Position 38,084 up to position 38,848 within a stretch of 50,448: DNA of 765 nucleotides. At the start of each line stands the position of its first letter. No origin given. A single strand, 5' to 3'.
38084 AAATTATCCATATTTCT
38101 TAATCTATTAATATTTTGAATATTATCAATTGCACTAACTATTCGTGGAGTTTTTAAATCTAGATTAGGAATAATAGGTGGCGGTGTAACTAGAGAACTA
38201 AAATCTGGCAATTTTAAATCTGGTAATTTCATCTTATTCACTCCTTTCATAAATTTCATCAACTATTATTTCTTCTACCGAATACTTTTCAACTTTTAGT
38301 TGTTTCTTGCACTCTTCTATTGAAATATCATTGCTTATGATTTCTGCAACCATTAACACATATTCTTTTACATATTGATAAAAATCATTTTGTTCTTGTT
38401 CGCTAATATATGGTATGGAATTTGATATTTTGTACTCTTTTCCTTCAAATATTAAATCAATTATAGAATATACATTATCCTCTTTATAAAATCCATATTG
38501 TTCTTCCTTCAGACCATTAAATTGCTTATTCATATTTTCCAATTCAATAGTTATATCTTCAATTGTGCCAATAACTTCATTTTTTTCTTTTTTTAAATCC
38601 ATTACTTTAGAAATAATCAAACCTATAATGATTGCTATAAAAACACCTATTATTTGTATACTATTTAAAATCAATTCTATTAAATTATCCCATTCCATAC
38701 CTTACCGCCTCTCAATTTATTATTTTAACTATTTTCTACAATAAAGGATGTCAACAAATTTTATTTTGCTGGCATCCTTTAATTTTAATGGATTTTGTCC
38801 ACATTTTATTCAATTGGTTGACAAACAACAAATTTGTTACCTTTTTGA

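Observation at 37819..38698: Unrecognisable two-gene membrane cassette as island cargo: candidate novel exclusion/abortive-infection or toxin-type module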

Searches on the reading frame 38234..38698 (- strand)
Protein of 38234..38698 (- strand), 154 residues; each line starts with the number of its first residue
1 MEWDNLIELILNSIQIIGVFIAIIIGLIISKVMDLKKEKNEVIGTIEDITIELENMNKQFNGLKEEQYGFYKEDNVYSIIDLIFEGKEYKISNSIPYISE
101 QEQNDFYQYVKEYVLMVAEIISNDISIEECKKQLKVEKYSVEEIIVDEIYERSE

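Call 6: search_protein_families(library=pfam, proteins=[window:38234-38698:-], max_evalue=1)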
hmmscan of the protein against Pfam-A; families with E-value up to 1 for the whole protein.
window:38234-38698:- (154 aa): 4 families
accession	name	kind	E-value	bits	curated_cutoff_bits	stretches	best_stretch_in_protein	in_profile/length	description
PF15136.11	UPF0449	-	0.017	16.1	27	1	65-144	20-95/98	Uncharacterised protein family UPF0449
PF06295.17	ZapG-like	-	0.062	13.8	33.5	1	16-59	2-46/123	Z-ring associated protein G-like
PF06103.16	DUF948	-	0.09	13.4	37.2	1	15-65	4-54/89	Bacterial protein of unknown function (DUF948)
PF07664.17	FeoB_C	-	0.18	12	26.6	1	14-39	4-29/54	Ferrous iron transport protein B C terminus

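Call 7: search_protein_families(library=padloc, proteins=[window:38234-38698:-], max_evalue=1)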
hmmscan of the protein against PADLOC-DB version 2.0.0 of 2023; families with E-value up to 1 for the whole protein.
window:38234-38698:- (154 aa): 0 families

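Call 8: search_protein_families(library=phrogs, proteins=[window:38234-38698:-], max_evalue=1)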
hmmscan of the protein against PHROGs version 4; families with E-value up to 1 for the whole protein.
window:38234-38698:- (154 aa): 8 families
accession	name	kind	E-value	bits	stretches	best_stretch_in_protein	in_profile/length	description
phrog_19783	-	unknown function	0.015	16.3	1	49-81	16-48/72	-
phrog_35001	-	unknown function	0.04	14.1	0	91-121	102-132/326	-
phrog_7303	-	unknown function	0.044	14.9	1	28-65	20-57/80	-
phrog_9367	-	unknown function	0.094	13.6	0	100-144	42-85/122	-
phrog_15453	-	unknown function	0.1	13.9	1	68-124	50-106/108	-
phrog_739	-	lysis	0.11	13.7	1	14-73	8-70/122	Rz-like spanin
phrog_23542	-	unknown function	0.43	11.4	1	12-38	6-32/53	-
phrog_30205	-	unknown function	0.76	10.7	0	33-85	62-115/126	-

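Call 9: find_homologous_proteins(query=window:38234-38698:-, max_evalue=0.01)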
Query window:38234-38698:- (154 aa): 151 proteins with E <= 0.01 among 234 candidates; the best 120 are listed.
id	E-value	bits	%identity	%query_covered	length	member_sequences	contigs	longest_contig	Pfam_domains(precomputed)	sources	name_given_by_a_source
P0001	1.1e-86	306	100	100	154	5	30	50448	-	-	-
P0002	1.0e-69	251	82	92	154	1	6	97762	-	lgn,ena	-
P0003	2.6e-69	250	82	100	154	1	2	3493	-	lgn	-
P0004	1.4e-68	248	82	100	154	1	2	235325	-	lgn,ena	-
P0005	1.4e-68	248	83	100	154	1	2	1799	-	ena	-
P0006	8.6e-68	245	100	79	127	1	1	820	-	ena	-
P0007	9.9e-68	245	82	100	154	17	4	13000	-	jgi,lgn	jgi:mannitol-specific phosphotransferase system IIBC component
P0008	3.4e-67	243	82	100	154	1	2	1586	-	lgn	-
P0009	3.5e-66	240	79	100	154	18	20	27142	-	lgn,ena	-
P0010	1.8e-65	237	79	100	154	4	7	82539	-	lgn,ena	-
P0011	3.3e-65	237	79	100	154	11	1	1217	-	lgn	-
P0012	5.9e-65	236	79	100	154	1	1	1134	-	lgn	-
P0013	1.7e-64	234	79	100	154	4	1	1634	-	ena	-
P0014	6.9e-63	229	77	100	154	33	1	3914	-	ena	-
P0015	8.2e-61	222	75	100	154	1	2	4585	-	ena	-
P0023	5.6e-57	210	72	100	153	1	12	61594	-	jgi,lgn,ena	-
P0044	1.4e-53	199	64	99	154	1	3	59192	-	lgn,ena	-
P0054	5.0e-50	187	64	95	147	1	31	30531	-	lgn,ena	-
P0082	5.4e-46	174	58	98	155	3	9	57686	-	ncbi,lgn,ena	-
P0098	1.9e-44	169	58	98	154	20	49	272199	-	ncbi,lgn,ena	-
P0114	1.2e-38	151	52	100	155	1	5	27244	-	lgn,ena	-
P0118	3.0e-38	149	54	98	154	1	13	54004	-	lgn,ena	-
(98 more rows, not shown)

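Call 11: find_encoding_contigs(protein=P0098, flank=7000, max_places=4)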
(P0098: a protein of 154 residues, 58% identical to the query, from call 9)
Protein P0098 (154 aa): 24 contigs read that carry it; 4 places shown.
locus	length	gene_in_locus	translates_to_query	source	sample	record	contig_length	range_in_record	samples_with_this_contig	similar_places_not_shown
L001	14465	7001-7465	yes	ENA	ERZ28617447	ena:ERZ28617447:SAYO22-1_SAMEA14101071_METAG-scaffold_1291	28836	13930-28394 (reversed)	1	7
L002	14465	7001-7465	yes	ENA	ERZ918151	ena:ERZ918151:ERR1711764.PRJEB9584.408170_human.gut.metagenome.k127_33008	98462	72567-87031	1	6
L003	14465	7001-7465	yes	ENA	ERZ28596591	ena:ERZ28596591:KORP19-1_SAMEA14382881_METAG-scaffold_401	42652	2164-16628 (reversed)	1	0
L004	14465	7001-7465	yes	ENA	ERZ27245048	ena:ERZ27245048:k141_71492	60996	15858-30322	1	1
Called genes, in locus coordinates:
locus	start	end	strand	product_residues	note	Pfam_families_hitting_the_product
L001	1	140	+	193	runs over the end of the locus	?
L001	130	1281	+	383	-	PF12679:ABC2_membrane_2, PF12698:ABC2_membrane_3, PF12730:ABC2_membrane_4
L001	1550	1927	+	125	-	PF00392:GntR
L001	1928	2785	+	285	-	PF00005:ABC_tran, PF13304:AAA_21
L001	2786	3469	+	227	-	PF13346:ABC2_membrane_5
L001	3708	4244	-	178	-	PF00246:Peptidase_M14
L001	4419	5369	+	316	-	PF02086:MethyltransfD12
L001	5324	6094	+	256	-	PF13847:Methyltransf_31 (faint), PF01555:N6_N4_Mtase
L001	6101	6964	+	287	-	PF04556:DpnII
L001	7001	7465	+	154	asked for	-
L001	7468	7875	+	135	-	-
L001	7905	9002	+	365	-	PF05014:Nuc_deoxyrib_tr (faint)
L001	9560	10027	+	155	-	PF00239:Resolvase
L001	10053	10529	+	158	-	PF07508:Recombinase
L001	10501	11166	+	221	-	-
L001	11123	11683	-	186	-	PF00246:Peptidase_M14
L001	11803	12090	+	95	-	PF02604:PhdYeFM_antitox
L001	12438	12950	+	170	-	PF11188:DUF2975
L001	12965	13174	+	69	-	PF13443:HTH_26, PF01381:HTH_3 (weak)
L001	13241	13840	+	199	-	PF01330:RuvA_N, PF00633:HHH (faint), PF14520:HHH_5, PF21176:RecR_HhH (faint), PF07499:RuvA_C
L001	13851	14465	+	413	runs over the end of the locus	PF05496:RuvB_N, PF00158:Sigma54_activat (faint), PF01078:Mg_chelatase (faint), PF00004:AAA, PF07728:AAA_5, PF13173:AAA_14, PF16193:AAA_assoc_2, PF12002:MgsA_C, +2 more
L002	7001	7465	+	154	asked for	-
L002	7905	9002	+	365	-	PF05014:Nuc_deoxyrib_tr (faint)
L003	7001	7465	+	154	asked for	-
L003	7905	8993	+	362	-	PF05014:Nuc_deoxyrib_tr (faint)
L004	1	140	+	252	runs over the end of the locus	PF00005:ABC_tran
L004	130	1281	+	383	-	PF12679:ABC2_membrane_2, PF12698:ABC2_membrane_3, PF12730:ABC2_membrane_4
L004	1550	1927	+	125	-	PF00392:GntR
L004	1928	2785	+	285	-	PF00005:ABC_tran, PF13304:AAA_21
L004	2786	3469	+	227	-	PF13346:ABC2_membrane_5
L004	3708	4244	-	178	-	PF00246:Peptidase_M14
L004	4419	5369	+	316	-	PF02086:MethyltransfD12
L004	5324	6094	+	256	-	PF13847:Methyltransf_31 (faint), PF01555:N6_N4_Mtase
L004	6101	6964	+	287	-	PF04556:DpnII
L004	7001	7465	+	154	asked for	-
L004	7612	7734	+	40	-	-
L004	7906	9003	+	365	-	PF05014:Nuc_deoxyrib_tr (faint)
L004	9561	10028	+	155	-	PF00239:Resolvase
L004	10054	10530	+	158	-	PF07508:Recombinase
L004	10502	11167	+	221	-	-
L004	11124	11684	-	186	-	PF00246:Peptidase_M14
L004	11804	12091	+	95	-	PF02604:PhdYeFM_antitox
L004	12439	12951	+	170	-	PF11188:DUF2975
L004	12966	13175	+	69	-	PF13443:HTH_26, PF01381:HTH_3 (weak)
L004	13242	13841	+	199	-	PF01330:RuvA_N, PF00633:HHH (faint), PF14520:HHH_5, PF21176:RecR_HhH (faint), PF07499:RuvA_C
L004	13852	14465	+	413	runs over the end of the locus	PF05496:RuvB_N, PF00158:Sigma54_activat (faint), PF01078:Mg_chelatase (faint), PF00004:AAA, PF07728:AAA_5, PF13173:AAA_14, PF16193:AAA_assoc_2, PF12002:MgsA_C, +1 more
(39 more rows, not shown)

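Call 15: find_encoding_contigs(protein=P0118, flank=7000, max_places=4)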
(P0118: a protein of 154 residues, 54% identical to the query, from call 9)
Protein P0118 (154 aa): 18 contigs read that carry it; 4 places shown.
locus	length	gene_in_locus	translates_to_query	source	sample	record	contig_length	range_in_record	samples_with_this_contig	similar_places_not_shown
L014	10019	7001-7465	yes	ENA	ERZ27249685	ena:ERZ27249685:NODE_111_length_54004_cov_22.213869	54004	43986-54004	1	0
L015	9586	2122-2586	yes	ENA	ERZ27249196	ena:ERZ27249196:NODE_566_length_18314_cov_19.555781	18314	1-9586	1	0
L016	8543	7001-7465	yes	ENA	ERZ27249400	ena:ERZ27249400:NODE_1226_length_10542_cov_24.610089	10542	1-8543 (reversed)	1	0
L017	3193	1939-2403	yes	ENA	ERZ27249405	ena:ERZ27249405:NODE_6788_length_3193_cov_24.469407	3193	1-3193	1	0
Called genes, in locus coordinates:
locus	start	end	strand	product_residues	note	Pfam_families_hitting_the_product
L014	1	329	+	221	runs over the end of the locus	PF13707:RloB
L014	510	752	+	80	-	-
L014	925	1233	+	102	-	-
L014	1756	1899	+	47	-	-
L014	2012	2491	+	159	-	PF00239:Resolvase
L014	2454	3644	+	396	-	PF07508:Recombinase, PF13408:Zn_ribbon_recom (weak)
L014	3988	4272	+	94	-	-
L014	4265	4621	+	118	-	PF13930:Endonuclea_NS_2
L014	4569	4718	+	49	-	-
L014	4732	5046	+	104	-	-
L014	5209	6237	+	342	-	PF00145:DNA_methylase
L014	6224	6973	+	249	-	PF09553:RE_Eco47II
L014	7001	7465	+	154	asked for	-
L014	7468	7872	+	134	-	-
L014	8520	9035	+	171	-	PF00239:Resolvase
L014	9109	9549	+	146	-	PF07508:Recombinase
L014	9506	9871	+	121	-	-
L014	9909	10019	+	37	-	?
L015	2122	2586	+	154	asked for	-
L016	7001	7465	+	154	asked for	-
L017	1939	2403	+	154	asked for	-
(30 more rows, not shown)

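Call 23: search_protein_families(library=pfam, proteins=[L001:7905-9002:+, L014:3988-4272:+, L014:4732-5046:+], max_evalue=1)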
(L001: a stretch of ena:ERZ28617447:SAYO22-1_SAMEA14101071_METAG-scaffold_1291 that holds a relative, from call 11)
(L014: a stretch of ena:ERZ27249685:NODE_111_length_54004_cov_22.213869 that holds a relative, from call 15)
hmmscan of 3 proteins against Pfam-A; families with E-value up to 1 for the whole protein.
L001:7905-9002:+ (365 aa): 18 families
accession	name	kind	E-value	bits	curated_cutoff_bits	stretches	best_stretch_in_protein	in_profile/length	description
PF05014.21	Nuc_deoxyrib_tr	-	1.8e-05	25.3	28.8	1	38-94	45-103/117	Nucleoside 2-deoxyribosyltransferase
PF00038.26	Filament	-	0.00028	21.1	40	1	161-259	184-281/313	Intermediate filament protein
PF04136.21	COG3_N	-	0.00098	19.5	27.9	1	240-343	3-108/147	Conserved oligomeric Golgi complex subunit 3, N-terminal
PF09548.15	Spore_III_AB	-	0.0011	19.5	32.5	1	182-256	23-91/170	Stage III sporulation protein AB (spore_III_AB)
PF14257.11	DUF4349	-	0.0012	18.6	27.7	1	175-241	117-185/213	Domain of unknown function (DUF4349)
PF06103.16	DUF948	-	0.0015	19.1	37.2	0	175-214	35-81/89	Bacterial protein of unknown function (DUF948)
PF24627.1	PUMA_CC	-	0.0042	17.5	30.1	0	184-207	33-56/74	PUMA coiled-coil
PF20379.3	DUF6674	-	0.021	14.9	28.5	1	225-327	124-229/251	Family of unknown function (DUF6674)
PF25785.1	TPR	-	0.035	14.9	27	0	177-230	4-57/110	Nucleoprotein TPR-like domain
PF12998.12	ING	-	0.038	15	23.9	1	171-257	5-92/102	Inhibitor of growth proteins N-terminal histone-binding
PF07889.17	DUF1664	-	0.073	13.5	34.6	0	289-347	39-94/124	Protein of unknown function (DUF1664)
PF23153.1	Aip3p_Bud6_N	-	0.14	12.9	27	0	293-343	7-57/109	Aip3p/Bud6 N-terminal domain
PF06419.17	COG6_N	-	0.14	12.7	27.4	0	167-207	27-67/114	Conserved oligomeric complex COG6, N-terminal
PF06858.20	NOG1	-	0.14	12.4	27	0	319-349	26-57/58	Nucleolar GTP-binding protein 1 (NOG1)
PF20663.3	COG4_N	-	0.21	12.1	27.3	1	284-329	2-47/107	Conserved oligomeric Golgi complex subunit 4, N-terminal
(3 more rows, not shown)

L014:3988-4272:+ (94 aa): 2 families
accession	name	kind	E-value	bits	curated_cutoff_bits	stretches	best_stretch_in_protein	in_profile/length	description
PF13624.11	SurA_N_3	-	0.23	11.7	27.2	1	3-47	7-52/162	SurA-like N-terminal domain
PF12911.12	OppC_N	-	0.25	11.7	23.9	1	3-23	12-32/53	N-terminal TM domain of oligopeptide transport permease C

L014:4732-5046:+ (104 aa): 1 family
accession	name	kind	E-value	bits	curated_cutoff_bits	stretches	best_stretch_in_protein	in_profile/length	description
PF10224.14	DUF2205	-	0.036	14.6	26.7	1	14-50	19-55/75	Short coiled-coil protein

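Call 24: search_protein_families(library=padloc, proteins=[L001:7905-9002:+, L001:7001-7465:+, L001:7468-7875:+, L014:7468-7872:+], max_evalue=1)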
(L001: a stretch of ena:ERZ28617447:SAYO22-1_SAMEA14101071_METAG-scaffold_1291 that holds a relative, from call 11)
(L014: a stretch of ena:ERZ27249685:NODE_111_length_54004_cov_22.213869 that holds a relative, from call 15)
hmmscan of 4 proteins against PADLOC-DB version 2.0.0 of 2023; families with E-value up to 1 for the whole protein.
L001:7905-9002:+ (365 aa): 1 family
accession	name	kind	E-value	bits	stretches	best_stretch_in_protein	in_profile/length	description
PDLC00733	Effector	-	3.7e-09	33.9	1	23-107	271-355/388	TIR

L001:7001-7465:+ (154 aa): 1 family
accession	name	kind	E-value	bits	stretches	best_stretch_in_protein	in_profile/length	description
PDLC02298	AbiEii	-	0.0038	14.7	1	66-147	140-216/220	AbiEii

L001:7468-7875:+ (135 aa): 1 family
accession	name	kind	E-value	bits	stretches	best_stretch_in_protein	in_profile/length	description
PDLC02363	PycTM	-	0.00031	18.6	1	65-126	15-73/154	-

L014:7468-7872:+ (134 aa): 1 family
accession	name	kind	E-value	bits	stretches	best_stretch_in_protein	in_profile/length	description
PDLC02364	PycTM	-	0.074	11.4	1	56-128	7-70/160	-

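Call 25: search_solved_structures(query=L001:7905-9002:+, max_evalue=1)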
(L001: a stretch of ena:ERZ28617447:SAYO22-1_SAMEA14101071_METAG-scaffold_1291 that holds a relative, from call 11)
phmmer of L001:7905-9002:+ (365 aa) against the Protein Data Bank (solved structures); distinct sequences matched with E-value up to 1: 13.
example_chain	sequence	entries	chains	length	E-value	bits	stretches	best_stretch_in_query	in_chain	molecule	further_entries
3a0u_A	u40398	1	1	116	0.052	16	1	21-124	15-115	Response regulator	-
3a0r_B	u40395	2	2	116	0.07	15.5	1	21-124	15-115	Response regulator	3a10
8rpt_B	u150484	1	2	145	0.16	14.4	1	51-88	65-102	2'-deoxynucleoside 5'-phosphate N-hydrolase 1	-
1cc7_A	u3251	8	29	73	0.2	14.1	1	75-130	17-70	PROTEIN (METALLOCHAPERONE ATX1) | ATX1 COPPER CHAPERONE | Metal homeostasis factor ATX1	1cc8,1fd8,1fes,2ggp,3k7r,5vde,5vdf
8rqd_C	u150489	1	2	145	0.2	14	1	52-88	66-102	2'-deoxynucleoside 5'-phosphate N-hydrolase 1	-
8os9_A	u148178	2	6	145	0.2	14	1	52-88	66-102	2'-deoxynucleoside 5'-phosphate N-hydrolase 1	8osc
9da1_A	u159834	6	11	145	0.2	14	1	52-88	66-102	5-hydroxymethyl-dUMP N-hydrolase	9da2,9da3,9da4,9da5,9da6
8qhr_A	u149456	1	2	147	0.2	14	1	52-88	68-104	2'-deoxynucleoside 5'-phosphate N-hydrolase 1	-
8rps_C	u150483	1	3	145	0.21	13.9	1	53-88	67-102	2'-deoxynucleoside 5'-phosphate N-hydrolase 1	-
9i3q_A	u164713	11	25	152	0.21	13.9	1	52-88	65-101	5-hydroxymethyl-dUMP N-hydrolase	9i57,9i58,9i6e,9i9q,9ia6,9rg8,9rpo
4p5e_A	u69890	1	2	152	0.22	13.9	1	52-88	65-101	2'-deoxynucleoside 5'-phosphate N-hydrolase 1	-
8qhq_A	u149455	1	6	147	0.54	12.6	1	52-88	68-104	2'-deoxynucleoside 5'-phosphate N-hydrolase 1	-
2klh_A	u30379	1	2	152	0.81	12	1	47-88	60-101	c-Myc-responsive protein Rcl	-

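Call 29: predict_structure(alignment_id=A1)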
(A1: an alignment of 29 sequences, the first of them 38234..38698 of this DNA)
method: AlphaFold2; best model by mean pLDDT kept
length: 154 residues; sequences in the alignment: 29
mean_pLDDT: 92.5   pTM: 0.63
mean pLDDT of the five models: 92.5, 91.7, 90.4, 88.5, 88.2
residues with pLDDT >= 90: 123; 70-90: 30; 50-70: 1; < 50: 0
segments of 3 or more residues with pLDDT < 50: none
pLDDT, mean of each block of 10 residues (from residue 1): 90 95 97 96 96 95 90 92 90 85 94 94 92 92 94 83
secondary structure, 60 per line:
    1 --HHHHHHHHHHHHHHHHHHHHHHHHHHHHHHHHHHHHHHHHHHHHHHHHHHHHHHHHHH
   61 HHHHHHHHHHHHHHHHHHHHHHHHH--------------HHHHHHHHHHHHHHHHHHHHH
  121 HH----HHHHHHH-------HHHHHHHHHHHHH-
elements in order: H3-85 H100-122 H127-133 H141-153

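Call 32: fold_search(model_id=the predicted structure, library=pdb)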
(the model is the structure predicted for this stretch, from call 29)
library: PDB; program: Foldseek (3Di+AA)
matches with E <= 10: 16; with E <= 0.001: 0
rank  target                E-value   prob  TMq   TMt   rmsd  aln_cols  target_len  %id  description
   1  9t1m_B                3.3e+00  0.04  0.14  0.19  12.0        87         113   15  Nuclear export protein/Non-structural protein 2 (NEP/NS2) in complex with artificial alpha Rep protein (released 2025-11-12)
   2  4oyd_B                4.7e+00  0.02  0.14  0.18  13.8        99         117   10  Crystal structure of a computationally designed inhibitor of an Epstein-Barr viral Bcl-2 protein (released 2014-07-09)
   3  5tj4_I                5.4e+00  0.02  0.18  0.07  13.3       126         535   13  Gasdermin-B C-terminal domain containing the polymorphism residues Gly299:Pro306 fused to maltose binding protein (released 2017-02-01)
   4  4drb_B                5.7e+00  0.03  0.19  0.25  12.5       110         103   15  The crystal structure of FANCM bound MHF complex (released 2012-05-16)
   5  4o7g_A                6.1e+00  0.02  0.14  0.11  15.3       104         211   12  Crystal Structure of Ascorbate-bound Cytochrome b561, crystal soaked in 1 M L-ascorbate for 40 minutes (released 2014-02-05)
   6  8gtk_A                6.5e+00  0.02  0.16  0.10  11.9       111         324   12  Crystal structure of IpaH7.8-LRR and GSDMB isoform-1 complex (released 2023-04-12)
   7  5tj4_J                6.9e+00  0.01  0.17  0.07  12.5       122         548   11  Gasdermin-B C-terminal domain containing the polymorphism residues Gly299:Pro306 fused to maltose binding protein (released 2017-02-01)
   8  5tj4_B                7.4e+00  0.01  0.15  0.06  13.2       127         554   10  Gasdermin-B C-terminal domain containing the polymorphism residues Gly299:Pro306 fused to maltose binding protein (released 2017-02-01)
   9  8zwn_A                7.8e+00  0.06  0.22  0.17  12.3        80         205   11  Crystal structure of DNA-binding transcriptional activator EvgA from Escherichia coli str. K-12 substr. MG1655 (released 2025-06-18)
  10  2jps_MODEL_1_A        7.8e+00  0.04  0.20  0.26   5.6        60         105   22  NAB2 N-terminal domain (released 2008-03-18)
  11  4dra_C                7.8e+00  0.02  0.19  0.25  12.0       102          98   20  Crystal structure of MHF complex (released 2012-05-16)
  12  4jo7_C                8.3e+00  0.04  0.17  0.30  12.0        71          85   21  Crystal structure of the human Nup49CCS2+3* Nup57CCS3* complex with 2:2 stoichiometry (released 2014-09-17)
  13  8iml_A                8.9e+00  0.03  0.18  0.17  14.9        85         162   12  Rs2I-Rs2II, Rs1I-Rs1II, RbI-RbII cylinder in cyanobacterial phycobilisome from Anthocerotibacter panamensis (Cluster D (released 2023-10-25)
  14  9clb_F                8.9e+00  0.01  0.14  0.18  14.3       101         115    9  Crystal structure of Bak bound to the inhibitory aBAK (released 2025-07-16)
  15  5wdd_B                9.5e+00  0.03  0.25  0.24   7.7        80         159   15  Crystal structure of chicken BOK (released 2018-02-28)
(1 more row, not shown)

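Call 45: find_related_loci(query=A1, collection=genome_contigs, flank=8000)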
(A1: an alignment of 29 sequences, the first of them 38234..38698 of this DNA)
Query A1 (154 aa) in genome_contigs; peptide patterns used: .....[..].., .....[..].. (x = any residue, [..] = any of these).
310 stretches matched a pattern; 6 encode a relative of the query (tblastn E <= 1e-3); 6 distinct loci.
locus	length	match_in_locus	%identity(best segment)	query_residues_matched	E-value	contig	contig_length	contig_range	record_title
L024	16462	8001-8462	89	1-154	6e-74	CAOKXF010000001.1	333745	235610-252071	MAG TPA_asm: uncultured Clostridium sp. isolate SRR15730553_bin.32_metawrap_v1.3_MAG genome assembly, contig: NODE.15_le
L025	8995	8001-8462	90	1-154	4e-73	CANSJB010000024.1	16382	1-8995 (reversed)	MAG TPA_asm: uncultured Clostridium sp. isolate SRR15633991_bin.32_metawrap_v1.3_MAG genome assembly, contig: NODE.1351_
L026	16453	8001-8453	62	1-151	2e-46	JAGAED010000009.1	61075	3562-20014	MAG: Clostridia bacterium isolate RGIG8360 Water_buffalos_Rumen.Co__c5203848, whole genome shotgun sequence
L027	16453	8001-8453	58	1-151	4e-40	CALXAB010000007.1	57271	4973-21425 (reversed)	MAG: uncultured Clostridia bacterium isolate BRZ_FK__bin7 genome assembly, contig: BRZ_FK__NODE_718_length_57271_cov_24.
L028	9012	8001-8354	33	7-127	2e-6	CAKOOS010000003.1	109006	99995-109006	MAG: uncultured Bacilli bacterium isolate REFINED_METABAT215_TOP10_CONTIGS_1500_ASSEMBLY_K77_MERGED__Hadza_MoBio_hadza-A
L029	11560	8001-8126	45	1-42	5e-6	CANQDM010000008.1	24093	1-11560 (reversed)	MAG: uncultured Bacilli bacterium isolate Lapin-007__bin22 genome assembly, contig: Lapin-007__NODE_662_length_24093_cov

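Call 51: search_protein_families(library=pfam, proteins=[L026:4730-6244:+, L026:6271-6942:+, L026:7053-7988:+, L026:9351-9776:+, L026:9801-10634:-, L026:10832-11479:+, L026:11570-12157:+, L028:5054-7255:+, L028:7257-7490:+, L028:7992-8696:+], max_evalue=0.01)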
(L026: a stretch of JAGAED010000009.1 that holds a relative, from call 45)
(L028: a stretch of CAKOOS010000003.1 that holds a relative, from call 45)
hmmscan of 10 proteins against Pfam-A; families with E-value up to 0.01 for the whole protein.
L026:4730-6244:+ (504 aa): 0 families

L026:6271-6942:+ (223 aa): 4 families
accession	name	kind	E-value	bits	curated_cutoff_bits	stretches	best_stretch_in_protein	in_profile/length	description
PF14267.11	DUF4357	-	4.7e-13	49.3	38.4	1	178-215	15-52/54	Domain of unknown function (DUF4357)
PF10544.15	T5orf172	-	1.5e-07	32.3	20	1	7-92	2-98/101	T5orf172 domain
PF18755.6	RAMA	-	0.0002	21.7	35.2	1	179-222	53-99/107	Restriction Enzyme Adenine Methylase Associated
PF13455.12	MUG113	-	0.0005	21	22.3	1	19-91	1-70/73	Meiotically up-regulated gene 113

L026:7053-7988:+ (311 aa): 8 families
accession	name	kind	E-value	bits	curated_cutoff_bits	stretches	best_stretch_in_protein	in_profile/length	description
PF02661.23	Fic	-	4.2e-19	69.6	24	1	158-253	1-89/93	Fic/DOC family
PF01381.28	HTH_3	-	2.8e-16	59.7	23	1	6-60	1-55/55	Helix-turn-helix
PF12844.13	HTH_19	-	1.1e-14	54.4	30.2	1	3-64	1-62/64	Helix-turn-helix domain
PF13560.12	HTH_31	-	7.1e-10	39.5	27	1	2-60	2-61/64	Helix-turn-helix domain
PF13443.12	HTH_26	-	9.4e-07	29.4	22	1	7-65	3-62/63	Cro/C1-type HTH DNA-binding domain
PF04545.22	Sigma70_r4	-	4.7e-05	23.3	24.1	1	7-40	14-46/50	Sigma-70, region 4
PF13412.12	HTH_24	-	0.0017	18.4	21.9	0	7-34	10-37/48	Winged helix-turn-helix DNA-binding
PF24897.1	DUF7744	-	0.0084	16.7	27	0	167-226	20-76/101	Domain of unknown function (DUF7744)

L026:9351-9776:+ (141 aa): 1 family
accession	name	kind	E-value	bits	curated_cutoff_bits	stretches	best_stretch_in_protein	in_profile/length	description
PF04463.17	2-thiour_desulf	-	1.3e-45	155.3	34.7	1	2-139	1-140/141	2-thiouracil desulfurase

L026:9801-10634:- (277 aa): 1 family
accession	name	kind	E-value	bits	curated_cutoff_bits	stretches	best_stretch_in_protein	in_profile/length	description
PF04203.18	Sortase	-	2.3e-20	73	26.6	1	158-277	1-123/125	Sortase domain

L026:10832-11479:+ (215 aa): 0 families

L026:11570-12157:+ (195 aa): 1 family
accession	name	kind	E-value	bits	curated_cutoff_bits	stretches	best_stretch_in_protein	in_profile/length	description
PF01966.28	HD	-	9.3e-07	29.6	22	1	58-168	2-93/116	HD domain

L028:5054-7255:+ (733 aa): 3 families
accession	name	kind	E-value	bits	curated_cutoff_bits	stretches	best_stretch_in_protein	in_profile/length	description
PF00122.25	E1-E2_ATPase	-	9.2e-51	172.4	28.1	1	223-400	3-180/181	E1-E2 ATPase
PF00702.32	Hydrolase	-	1.7e-30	107.3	26.4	1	417-632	1-190/191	haloacid dehalogenase-like hydrolase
PF00403.32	HMA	-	4.4e-09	37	24.8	1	6-65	2-62/62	Heavy-metal-associated domain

L028:7257-7490:+ (77 aa): 1 family
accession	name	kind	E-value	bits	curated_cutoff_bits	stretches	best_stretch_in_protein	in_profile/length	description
PF00403.32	HMA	-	1.9e-14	54.2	24.8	1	10-69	2-62/62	Heavy-metal-associated domain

L028:7992-8696:+ (234 aa): 1 family
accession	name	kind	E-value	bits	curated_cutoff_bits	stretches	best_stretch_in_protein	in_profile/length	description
PF06769.20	YoeB_toxin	-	0.0031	18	27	0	89-119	1-31/80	YoeB-like toxin of bacterial type II toxin-antitoxin system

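Call 52: find_related_loci(query=A1, collection=viral_contigs, flank=8000)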
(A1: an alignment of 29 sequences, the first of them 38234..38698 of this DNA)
Query A1 (154 aa) in viral_contigs; peptide patterns used: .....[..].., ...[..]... (x = any residue, [..] = any of these).
243 stretches matched a pattern, but none encodes a relative of the query by tblastn (E <= 1e-3).
